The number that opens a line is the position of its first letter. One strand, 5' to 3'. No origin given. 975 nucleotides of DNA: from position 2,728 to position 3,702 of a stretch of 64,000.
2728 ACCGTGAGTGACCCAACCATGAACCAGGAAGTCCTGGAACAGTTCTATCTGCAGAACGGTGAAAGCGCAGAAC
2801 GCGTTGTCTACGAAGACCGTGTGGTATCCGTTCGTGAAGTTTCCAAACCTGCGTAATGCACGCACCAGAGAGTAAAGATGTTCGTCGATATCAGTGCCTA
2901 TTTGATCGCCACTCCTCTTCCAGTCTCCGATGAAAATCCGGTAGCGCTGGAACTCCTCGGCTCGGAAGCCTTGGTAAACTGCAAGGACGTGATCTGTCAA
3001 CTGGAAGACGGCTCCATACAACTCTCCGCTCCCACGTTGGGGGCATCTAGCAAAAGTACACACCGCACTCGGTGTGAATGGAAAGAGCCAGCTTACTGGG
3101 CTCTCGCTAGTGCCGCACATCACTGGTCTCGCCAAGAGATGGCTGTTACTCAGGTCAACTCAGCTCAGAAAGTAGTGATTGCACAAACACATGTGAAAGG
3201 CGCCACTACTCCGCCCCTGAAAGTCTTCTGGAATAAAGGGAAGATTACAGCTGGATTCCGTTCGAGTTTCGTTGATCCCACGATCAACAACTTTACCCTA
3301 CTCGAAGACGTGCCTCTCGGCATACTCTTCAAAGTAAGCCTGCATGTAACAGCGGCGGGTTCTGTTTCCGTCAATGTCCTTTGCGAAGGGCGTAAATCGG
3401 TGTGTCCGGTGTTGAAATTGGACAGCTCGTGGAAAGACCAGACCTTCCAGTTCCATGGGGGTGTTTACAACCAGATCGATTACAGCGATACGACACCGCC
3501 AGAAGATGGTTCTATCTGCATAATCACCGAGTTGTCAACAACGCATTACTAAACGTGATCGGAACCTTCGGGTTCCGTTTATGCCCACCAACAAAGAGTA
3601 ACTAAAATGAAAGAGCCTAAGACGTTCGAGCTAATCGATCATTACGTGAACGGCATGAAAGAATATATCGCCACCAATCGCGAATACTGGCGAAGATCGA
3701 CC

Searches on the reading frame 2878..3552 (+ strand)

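Call 58: search_protein_families(library=pfam, proteins=[window:2878-3552:+], max_evalue=0.001)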
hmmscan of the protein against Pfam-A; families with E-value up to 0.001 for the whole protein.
window:2878-3552:+ (224 aa): 1 family
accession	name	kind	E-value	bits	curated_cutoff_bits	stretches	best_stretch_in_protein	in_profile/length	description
PF08787.18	Alginate_lyase2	-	2.1e-37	129.5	29.7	1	3-223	1-225/225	Alginate lyase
